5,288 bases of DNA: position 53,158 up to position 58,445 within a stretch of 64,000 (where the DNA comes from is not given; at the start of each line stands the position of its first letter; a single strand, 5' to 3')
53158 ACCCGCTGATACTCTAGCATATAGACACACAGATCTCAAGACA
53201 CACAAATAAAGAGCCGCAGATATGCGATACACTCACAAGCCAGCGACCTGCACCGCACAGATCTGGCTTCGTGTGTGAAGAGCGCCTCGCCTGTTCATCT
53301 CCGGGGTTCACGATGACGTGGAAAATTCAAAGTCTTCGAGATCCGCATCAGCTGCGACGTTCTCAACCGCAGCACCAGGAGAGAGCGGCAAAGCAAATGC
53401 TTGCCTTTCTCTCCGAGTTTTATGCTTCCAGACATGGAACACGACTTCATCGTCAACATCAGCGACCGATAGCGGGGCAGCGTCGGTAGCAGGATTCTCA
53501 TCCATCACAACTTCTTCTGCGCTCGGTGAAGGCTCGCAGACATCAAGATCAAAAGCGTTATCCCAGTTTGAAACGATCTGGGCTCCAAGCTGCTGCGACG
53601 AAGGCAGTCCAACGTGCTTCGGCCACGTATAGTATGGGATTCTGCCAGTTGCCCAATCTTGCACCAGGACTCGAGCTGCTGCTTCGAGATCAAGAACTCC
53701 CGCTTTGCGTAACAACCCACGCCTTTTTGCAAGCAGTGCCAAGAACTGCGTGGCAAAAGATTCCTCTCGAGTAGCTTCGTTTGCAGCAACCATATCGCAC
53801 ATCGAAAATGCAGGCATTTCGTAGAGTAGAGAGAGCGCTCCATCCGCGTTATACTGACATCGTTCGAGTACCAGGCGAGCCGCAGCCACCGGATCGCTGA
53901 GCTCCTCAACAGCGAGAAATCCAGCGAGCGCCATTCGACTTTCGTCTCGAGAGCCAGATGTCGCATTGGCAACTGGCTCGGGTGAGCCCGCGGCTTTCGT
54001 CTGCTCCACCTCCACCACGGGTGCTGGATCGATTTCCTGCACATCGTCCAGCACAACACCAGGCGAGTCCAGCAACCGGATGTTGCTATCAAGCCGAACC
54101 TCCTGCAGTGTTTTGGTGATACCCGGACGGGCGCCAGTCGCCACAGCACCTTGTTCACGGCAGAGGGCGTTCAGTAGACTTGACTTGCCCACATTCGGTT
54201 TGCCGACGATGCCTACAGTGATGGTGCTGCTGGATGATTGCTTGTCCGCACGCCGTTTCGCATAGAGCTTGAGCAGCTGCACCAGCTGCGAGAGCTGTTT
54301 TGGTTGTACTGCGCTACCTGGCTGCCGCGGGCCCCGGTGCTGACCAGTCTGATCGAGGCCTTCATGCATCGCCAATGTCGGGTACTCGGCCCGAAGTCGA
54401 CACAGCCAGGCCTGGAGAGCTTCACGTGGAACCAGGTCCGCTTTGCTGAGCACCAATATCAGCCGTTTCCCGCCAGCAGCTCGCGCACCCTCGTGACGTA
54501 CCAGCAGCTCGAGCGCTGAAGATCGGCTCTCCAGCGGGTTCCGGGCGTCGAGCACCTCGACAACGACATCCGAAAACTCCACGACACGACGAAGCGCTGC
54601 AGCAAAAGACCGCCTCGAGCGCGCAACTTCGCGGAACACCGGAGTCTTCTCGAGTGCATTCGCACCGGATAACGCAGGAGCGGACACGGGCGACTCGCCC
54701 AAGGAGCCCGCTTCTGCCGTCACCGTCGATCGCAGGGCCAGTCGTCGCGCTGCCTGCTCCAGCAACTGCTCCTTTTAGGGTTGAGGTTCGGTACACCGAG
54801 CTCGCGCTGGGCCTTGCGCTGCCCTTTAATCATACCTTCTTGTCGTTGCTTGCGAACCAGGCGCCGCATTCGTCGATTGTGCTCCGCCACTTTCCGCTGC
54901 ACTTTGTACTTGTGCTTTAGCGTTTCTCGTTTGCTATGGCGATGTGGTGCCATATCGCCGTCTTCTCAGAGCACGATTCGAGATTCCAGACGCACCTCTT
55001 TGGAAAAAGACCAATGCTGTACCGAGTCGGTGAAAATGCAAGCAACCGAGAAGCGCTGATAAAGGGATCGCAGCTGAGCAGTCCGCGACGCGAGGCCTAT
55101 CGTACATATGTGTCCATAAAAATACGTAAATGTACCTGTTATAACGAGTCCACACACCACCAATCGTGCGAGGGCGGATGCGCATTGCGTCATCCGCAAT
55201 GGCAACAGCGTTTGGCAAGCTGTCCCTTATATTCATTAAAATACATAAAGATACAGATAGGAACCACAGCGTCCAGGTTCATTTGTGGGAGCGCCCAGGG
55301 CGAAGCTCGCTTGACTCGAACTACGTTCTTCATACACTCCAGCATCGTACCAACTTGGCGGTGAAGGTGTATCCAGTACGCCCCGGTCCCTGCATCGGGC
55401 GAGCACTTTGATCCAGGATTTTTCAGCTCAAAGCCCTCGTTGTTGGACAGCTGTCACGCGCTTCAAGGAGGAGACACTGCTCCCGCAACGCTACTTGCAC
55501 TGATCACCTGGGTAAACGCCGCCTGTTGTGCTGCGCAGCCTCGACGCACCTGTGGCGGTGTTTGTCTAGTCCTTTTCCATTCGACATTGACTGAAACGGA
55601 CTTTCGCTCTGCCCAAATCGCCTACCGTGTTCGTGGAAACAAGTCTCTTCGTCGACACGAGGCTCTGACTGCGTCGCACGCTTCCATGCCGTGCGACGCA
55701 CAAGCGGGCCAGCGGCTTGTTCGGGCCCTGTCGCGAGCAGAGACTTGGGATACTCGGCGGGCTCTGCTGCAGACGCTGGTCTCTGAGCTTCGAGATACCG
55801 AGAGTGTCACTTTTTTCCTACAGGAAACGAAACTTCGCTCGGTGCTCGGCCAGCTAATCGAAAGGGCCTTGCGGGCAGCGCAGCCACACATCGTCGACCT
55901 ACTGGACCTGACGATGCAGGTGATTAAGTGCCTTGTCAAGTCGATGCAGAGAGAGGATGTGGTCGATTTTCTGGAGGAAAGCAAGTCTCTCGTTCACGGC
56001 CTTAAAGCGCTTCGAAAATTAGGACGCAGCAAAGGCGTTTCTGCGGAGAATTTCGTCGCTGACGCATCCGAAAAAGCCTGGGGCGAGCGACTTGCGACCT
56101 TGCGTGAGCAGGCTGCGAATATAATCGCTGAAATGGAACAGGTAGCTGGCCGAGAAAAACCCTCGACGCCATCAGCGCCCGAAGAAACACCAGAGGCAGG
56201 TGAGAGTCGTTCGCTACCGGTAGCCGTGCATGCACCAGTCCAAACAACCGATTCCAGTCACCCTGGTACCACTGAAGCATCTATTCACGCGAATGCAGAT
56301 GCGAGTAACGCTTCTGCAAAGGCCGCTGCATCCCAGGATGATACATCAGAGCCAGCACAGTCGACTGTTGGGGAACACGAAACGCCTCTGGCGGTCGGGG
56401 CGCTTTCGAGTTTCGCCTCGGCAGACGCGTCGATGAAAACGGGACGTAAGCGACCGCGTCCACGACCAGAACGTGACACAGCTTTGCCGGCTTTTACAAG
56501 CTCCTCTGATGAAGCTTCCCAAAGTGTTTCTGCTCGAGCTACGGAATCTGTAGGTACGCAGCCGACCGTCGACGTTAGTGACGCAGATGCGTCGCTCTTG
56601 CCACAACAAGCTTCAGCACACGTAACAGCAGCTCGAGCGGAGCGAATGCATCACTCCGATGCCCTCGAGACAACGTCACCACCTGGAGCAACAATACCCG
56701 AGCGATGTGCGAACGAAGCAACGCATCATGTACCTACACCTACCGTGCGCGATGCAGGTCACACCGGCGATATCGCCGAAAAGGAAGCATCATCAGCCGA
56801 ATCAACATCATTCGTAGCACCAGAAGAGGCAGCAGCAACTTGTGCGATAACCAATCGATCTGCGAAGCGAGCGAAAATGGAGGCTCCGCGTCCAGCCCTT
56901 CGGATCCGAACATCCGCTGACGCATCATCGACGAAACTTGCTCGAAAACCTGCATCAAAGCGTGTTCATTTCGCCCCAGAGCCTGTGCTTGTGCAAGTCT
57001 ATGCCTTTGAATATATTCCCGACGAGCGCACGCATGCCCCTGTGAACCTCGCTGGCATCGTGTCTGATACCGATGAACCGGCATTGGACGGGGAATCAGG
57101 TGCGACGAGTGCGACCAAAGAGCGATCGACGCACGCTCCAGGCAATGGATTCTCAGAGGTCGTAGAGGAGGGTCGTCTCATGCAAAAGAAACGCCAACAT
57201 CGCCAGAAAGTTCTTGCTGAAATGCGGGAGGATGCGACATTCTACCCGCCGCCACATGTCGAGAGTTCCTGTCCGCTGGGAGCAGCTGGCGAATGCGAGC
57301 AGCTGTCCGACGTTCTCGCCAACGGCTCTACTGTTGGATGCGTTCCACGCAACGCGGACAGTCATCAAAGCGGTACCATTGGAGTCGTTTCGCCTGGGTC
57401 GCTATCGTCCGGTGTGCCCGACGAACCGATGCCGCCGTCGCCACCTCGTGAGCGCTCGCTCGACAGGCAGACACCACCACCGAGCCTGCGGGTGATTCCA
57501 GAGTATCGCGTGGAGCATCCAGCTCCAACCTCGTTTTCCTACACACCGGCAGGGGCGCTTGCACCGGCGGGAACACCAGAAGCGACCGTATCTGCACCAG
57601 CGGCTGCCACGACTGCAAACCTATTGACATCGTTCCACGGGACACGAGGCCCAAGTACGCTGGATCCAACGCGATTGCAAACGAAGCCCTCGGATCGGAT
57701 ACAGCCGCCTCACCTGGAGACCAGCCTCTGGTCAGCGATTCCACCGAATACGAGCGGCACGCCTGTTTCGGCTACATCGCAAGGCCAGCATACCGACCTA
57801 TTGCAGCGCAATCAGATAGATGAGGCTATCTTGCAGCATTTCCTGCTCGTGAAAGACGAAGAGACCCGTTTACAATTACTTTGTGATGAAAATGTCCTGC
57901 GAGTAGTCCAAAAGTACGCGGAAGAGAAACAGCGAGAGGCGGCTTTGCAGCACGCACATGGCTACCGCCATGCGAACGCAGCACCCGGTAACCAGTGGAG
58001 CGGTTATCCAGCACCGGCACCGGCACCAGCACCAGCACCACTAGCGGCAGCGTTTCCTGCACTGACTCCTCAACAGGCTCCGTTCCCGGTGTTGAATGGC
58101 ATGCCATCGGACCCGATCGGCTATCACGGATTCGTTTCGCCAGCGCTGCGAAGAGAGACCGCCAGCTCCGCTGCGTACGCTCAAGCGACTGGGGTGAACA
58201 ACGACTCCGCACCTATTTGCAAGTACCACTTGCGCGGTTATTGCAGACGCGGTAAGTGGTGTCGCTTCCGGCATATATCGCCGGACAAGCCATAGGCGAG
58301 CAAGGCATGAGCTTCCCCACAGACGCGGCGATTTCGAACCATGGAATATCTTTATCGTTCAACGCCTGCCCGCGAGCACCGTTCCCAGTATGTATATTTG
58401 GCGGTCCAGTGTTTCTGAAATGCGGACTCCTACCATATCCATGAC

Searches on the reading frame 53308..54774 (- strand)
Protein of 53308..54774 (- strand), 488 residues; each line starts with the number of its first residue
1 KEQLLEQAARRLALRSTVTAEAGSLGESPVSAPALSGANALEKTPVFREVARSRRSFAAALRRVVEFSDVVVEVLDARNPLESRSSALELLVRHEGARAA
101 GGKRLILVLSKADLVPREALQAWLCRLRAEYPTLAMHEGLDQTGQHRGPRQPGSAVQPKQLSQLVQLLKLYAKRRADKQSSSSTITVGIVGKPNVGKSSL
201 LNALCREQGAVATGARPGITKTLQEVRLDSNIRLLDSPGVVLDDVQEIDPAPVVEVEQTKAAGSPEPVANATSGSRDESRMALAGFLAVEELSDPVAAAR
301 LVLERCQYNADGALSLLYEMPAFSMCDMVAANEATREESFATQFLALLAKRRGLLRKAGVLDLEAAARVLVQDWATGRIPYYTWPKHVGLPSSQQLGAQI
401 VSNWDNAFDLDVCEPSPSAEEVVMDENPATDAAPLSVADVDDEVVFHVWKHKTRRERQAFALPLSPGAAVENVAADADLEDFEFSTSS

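Call 52: search_protein_families(library=pfam, proteins=[window:53308-54774:-], max_evalue=0.01)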
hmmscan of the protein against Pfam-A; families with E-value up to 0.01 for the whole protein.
window:53308-54774:- (488 aa): 6 families
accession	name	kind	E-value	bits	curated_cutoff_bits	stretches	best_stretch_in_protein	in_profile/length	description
PF01926.29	MMR_HSR1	-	7e-16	58.8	21.9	1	186-242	1-58/113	50S ribosome-binding GTPase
PF02421.24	FeoB_N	-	1.2e-07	31.8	27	1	186-240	2-57/156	Ferrous iron transport protein B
PF03193.22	RsgA_GTPase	-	0.00036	20.8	30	0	186-240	108-168/174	RsgA GTPase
PF00009.33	GTP_EFTU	-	0.00081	19.5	26.5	0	56-171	81-185/188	Elongation factor Tu GTP binding domain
PF19993.5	DO-GTPase2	-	0.00092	19.4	27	0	73-139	125-200/226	Double-GTPase 2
PF00350.29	Dynamin_N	-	0.0024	18.4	27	0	187-208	1-22/168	Dynamin family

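Call 54: search_solved_structures(query=window:53308-54774:-, show_alignments=2, max_evalue=0.00001)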
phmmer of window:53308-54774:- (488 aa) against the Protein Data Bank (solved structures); distinct sequences matched with E-value up to 0.00001: 27.
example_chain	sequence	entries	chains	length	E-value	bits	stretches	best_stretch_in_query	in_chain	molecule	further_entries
8esq_s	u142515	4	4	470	4.2e-46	161.2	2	49-244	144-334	GTPase grn1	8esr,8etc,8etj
8i9t_CL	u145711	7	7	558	1.2e-38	136.6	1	50-390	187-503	Putative GTP binding protein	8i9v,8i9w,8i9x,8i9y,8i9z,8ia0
8pv1_CL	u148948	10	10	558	1.2e-38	136.6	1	50-390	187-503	Putative GTP binding protein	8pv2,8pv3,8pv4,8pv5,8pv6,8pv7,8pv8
3jct_s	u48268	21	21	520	2.2e-37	132.5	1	49-242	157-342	Nuclear GTP-binding protein NUG1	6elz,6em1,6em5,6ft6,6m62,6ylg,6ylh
8fkp_NB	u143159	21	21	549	1.6e-34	123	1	52-246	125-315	Guanine nucleotide-binding protein-like 3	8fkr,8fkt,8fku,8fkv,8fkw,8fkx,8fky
6lss_1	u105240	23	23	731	4.7e-30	108.3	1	52-261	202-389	Nucleolar GTP-binding protein 2 | G Protein Nucleolar 2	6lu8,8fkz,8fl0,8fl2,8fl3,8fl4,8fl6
3jct_m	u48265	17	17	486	1.9e-26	96.4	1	43-244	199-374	Nucleolar GTP-binding protein 2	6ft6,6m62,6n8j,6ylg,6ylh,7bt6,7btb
7ug6_m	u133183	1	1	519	1.9e-26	96.4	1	43-244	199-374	Nucleolar GTP-binding protein 2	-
7uqz_m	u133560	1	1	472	2.4e-26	96.1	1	43-244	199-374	Nucleolar GTP-binding protein 2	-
8pv1_Cd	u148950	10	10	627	6.6e-26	94.6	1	3-244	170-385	Nucleolar GTP-binding protein 2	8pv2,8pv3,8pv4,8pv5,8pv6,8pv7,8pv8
6lsr_1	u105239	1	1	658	1.4e-18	70.5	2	164-243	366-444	Large subunit GTPase 1 homolog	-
6n8n_W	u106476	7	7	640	6.8e-18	68.2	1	184-243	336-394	Large subunit GTPase 1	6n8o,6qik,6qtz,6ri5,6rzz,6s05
5t62_W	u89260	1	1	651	5.5e-17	65.3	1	183-243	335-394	Large subunit GTPase 1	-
3cnl_A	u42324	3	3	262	8.5e-14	54.7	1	184-249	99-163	Putative uncharacterized protein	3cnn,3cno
6g14_B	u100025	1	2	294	3.4e-13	52.8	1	69-243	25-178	Ribosome biogenesis GTPase A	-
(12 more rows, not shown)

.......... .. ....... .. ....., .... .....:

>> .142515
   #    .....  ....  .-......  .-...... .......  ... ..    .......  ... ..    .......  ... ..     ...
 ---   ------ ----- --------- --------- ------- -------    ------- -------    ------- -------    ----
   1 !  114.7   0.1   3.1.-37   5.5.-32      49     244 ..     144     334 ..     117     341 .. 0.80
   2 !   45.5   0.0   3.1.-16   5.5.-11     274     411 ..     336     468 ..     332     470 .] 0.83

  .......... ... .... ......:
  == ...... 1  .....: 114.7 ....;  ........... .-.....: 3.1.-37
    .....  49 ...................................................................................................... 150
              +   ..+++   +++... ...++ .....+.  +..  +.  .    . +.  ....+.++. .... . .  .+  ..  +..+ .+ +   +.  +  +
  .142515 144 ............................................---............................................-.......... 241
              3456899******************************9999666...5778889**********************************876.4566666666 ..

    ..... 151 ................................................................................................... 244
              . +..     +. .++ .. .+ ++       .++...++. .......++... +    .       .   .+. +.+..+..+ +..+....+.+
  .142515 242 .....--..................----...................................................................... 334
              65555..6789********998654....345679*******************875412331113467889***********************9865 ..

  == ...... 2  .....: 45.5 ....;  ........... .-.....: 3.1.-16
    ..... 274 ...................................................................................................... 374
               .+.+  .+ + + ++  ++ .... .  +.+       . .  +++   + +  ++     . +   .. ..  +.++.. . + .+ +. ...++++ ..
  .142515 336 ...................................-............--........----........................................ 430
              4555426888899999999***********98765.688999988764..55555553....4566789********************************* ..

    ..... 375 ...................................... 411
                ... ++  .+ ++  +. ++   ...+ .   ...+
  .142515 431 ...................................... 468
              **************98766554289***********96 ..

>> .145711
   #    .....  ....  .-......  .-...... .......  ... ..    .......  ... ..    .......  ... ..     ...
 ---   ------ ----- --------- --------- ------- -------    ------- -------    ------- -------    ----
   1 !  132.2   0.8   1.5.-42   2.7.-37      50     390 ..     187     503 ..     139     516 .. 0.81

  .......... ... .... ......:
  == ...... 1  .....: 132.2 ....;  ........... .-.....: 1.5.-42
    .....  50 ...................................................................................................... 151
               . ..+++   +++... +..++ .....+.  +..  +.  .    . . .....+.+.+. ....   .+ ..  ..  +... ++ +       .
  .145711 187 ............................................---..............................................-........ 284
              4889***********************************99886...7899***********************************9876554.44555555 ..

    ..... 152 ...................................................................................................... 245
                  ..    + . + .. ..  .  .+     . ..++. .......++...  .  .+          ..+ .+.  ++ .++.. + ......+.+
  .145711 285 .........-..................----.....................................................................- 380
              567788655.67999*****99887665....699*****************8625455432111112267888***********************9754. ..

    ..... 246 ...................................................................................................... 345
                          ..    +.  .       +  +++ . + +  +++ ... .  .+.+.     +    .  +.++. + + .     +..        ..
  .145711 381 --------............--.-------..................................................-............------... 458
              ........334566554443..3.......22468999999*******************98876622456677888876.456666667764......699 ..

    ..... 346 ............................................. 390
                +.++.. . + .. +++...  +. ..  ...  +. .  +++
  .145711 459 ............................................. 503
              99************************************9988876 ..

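Call 57: find_encoding_contigs(protein=window:53308-54765:-, flank=1500, max_places=8)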
Protein window:53308-54765:- (485 aa): no gene with exactly this product is on record in the collection.

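Call 59: find_homologous_proteins(query=window:53308-54765:-, max_evalue=1e-30)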
Query window:53308-54765:- (485 aa): 1594 proteins with E <= 1e-30 among 8000 candidates; the best 120 are listed.
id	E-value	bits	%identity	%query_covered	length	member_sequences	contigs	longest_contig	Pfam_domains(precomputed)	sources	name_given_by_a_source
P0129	0.0e+0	1027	99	100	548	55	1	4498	PF08701.17,PF01926.30,PF02421.25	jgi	-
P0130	8.3e-268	907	90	100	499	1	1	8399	PF08701.17,PF01926.30,PF02421.25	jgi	jgi:nuclear GTP-binding protein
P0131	1.6e-165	570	59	100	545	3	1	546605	PF08701.17,PF01926.30,PF02421.25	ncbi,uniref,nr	ncbi:Guanine nucleotide-binding protein-like 3 [Cyanidiococcus yangmingshanensis]|uniref:Guanine nuc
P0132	3.1e-158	546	60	99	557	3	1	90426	PF08701.17,PF01926.30,PF02421.25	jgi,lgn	jgi:nuclear GTP-binding protein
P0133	2.1e-95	339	48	85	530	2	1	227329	PF08701.17,PF01926.30,PF02421.25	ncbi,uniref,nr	ncbi:hypothetical protein CDCA_CDCA20G4853 [Cyanidium caldarium]|uniref:CP-type G domain-containing 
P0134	8.6e-94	333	46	85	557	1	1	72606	PF08701.17,PF01926.30,PF02421.25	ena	-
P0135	4.6e-55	206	36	87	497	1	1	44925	PF01926.30,PF00350.30,PF02421.25,PF03193.23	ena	-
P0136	9.4e-54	201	39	75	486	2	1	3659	PF01926.30,PF02421.25,PF00009.34,PF03193.23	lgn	-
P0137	2.7e-53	200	38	74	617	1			PF01926.30,PF02421.25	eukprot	eukprot:TRINITY_DN362_c0_g1_i1.p1 TRINITY_DN362_c0_g1~~TRINITY_DN362_c0_g1_i1.p1 ORF type:complete l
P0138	5.0e-53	199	38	74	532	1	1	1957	PF08701.17,PF01926.30,PF02421.25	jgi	-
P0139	9.3e-53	198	37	75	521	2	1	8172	PF08701.17,PF01926.30,PF02421.25,PF00009.34,PF03193.23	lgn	-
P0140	1.8e-52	197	37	74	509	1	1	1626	PF08701.17,PF01926.30,PF02421.25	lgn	-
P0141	2.3e-52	197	36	74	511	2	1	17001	PF08701.17,PF01926.30,PF02421.25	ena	-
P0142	2.5e-52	197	38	74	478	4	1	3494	PF01926.30,PF02421.25,PF00009.34,PF03193.23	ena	-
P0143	4.1e-52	196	39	75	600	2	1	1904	PF08701.17,PF01926.30,PF02421.25,PF03193.23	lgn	-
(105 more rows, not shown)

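Call 61: list_cluster_members(proteins=[P0129])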
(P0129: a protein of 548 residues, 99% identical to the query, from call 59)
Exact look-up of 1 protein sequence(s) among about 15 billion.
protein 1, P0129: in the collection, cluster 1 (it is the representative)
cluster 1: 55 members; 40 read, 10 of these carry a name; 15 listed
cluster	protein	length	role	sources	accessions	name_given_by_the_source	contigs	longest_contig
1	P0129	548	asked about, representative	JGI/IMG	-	-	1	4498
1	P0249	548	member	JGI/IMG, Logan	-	nuclear GTP-binding protein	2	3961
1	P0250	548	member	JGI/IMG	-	nuclear GTP-binding protein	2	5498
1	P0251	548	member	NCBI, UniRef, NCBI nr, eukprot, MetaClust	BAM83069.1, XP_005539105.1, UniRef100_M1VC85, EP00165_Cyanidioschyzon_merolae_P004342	GTP-binding protein of Nug1 family [Cyanidioschyzon merolae strain 10D] | GTP-binding protein of Nug1 family n=1 Tax=Cyanidioschyzon merolae (strain NIES-3377 / ... | XP_005539105.1 GTP-binding protein of Nug1 family [Cyanidioschyzon merolae strain 10D]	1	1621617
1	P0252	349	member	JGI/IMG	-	nuclear GTP-binding protein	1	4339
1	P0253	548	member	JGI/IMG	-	nuclear GTP-binding protein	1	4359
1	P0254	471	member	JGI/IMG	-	nuclear GTP-binding protein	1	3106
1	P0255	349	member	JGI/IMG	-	nuclear GTP-binding protein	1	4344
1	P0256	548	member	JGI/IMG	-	nuclear GTP-binding protein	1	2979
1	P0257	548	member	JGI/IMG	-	nuclear GTP-binding protein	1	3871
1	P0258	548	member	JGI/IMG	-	nuclear GTP-binding protein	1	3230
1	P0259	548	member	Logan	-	-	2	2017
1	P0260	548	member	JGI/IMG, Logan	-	-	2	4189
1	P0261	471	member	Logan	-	-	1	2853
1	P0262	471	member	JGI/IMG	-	-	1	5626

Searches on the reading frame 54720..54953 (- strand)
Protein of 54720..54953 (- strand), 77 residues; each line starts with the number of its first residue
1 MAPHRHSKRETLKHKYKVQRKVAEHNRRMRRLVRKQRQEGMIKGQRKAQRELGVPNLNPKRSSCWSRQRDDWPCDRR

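Call 58: find_encoding_contigs(protein=window:54720-54953:-, flank=2500, max_places=6)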
Protein window:54720-54953:- (77 aa): no gene with exactly this product is on record in the collection.

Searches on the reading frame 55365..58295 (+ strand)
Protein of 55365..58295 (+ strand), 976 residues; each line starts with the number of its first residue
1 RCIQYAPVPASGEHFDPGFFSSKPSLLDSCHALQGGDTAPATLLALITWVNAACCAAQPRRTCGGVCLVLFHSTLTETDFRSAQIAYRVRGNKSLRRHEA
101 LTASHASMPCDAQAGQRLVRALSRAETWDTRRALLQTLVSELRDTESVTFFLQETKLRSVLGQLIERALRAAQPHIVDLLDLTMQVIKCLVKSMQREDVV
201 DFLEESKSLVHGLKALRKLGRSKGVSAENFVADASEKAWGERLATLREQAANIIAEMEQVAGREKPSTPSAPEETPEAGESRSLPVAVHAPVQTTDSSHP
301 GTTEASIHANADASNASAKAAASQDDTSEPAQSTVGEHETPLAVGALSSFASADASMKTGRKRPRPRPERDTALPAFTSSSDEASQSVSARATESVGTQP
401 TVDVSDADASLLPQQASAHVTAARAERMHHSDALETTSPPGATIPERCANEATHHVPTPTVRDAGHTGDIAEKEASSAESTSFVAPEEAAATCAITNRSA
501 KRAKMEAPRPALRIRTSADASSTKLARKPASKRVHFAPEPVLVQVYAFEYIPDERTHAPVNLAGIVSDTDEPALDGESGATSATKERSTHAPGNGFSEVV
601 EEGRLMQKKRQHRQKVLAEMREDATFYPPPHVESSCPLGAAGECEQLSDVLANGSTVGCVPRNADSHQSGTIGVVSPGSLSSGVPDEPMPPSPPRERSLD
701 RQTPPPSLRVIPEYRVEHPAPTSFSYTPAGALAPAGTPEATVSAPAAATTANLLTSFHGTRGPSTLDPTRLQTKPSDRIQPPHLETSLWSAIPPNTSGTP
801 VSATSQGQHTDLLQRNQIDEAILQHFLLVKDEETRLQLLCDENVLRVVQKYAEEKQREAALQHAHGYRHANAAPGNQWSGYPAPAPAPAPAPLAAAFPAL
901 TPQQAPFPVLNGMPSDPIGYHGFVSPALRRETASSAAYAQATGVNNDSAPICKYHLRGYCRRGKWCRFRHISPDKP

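Call 52: search_protein_families(library=pfam, proteins=[window:55365-58295:+], max_evalue=0.01)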
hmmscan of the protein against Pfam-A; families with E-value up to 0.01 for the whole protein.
window:55365-58295:+ (976 aa): 3 families
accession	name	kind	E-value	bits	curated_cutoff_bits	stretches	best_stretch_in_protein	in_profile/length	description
PF16131.11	Torus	-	0.0011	20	29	1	932-974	55-95/109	Torus domain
PF00642.30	zf-CCCH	-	0.0026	18.1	20.5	1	950-970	4-25/27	Zinc finger C-x8-C-x5-C-x3-H type (and similar)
PF25542.1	zf-CCCH_12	-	0.0044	17.1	27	1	953-970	11-27/30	CCCH zinc finger domain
